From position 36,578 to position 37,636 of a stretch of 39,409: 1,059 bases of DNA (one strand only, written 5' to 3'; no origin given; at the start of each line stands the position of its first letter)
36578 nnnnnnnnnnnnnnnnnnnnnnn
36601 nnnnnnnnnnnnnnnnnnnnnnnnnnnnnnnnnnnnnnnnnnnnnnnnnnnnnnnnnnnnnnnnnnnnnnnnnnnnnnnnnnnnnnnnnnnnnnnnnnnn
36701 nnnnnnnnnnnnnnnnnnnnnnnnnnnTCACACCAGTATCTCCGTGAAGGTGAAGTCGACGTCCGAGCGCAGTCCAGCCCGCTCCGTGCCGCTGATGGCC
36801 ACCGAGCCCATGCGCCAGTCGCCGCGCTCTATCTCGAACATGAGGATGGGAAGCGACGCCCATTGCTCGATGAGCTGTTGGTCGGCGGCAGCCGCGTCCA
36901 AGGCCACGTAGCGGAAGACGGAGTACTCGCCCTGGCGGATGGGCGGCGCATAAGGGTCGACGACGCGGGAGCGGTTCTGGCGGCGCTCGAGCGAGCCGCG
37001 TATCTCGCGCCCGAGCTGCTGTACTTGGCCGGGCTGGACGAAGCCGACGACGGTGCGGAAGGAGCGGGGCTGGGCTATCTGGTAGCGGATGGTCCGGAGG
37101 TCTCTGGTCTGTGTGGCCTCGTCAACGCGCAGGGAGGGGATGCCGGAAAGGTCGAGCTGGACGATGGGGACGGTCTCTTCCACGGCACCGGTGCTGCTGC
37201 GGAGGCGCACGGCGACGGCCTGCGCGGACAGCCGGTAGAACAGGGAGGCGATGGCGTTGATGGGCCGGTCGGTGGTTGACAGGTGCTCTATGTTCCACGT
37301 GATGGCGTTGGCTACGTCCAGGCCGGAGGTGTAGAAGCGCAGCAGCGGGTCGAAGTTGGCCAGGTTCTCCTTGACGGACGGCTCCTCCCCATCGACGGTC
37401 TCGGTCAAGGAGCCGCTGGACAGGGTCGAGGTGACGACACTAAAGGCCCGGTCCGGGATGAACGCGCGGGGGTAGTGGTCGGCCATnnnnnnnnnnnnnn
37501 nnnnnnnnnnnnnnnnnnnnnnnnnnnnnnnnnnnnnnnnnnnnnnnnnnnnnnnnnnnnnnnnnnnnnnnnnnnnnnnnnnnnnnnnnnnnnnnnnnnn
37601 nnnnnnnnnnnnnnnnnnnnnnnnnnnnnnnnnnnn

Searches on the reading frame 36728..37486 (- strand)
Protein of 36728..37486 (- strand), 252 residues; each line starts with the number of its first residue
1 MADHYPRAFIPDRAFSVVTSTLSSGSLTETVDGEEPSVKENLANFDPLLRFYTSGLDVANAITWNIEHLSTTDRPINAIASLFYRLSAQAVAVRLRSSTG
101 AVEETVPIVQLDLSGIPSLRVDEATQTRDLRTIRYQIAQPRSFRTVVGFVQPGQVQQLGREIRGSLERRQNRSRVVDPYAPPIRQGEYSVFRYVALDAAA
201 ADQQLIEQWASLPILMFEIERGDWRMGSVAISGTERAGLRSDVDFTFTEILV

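Call 5: search_protein_families(library=phrogs, proteins=[window:36728-37486:-], max_evalue=0.01)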
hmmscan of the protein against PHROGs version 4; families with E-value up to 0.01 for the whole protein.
window:36728-37486:- (252 aa): 0 families

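Call 6: search_protein_families(library=pfam, proteins=[window:36728-37486:-], max_evalue=0.01)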
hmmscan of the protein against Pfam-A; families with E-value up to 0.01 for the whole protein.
window:36728-37486:- (252 aa): 0 families

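Call 68: search_solved_structures(query=A6, max_evalue=1)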
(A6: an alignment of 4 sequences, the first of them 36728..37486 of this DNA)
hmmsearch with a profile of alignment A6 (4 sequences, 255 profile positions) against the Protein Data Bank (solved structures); distinct sequences matched with E-value up to 1: 0.
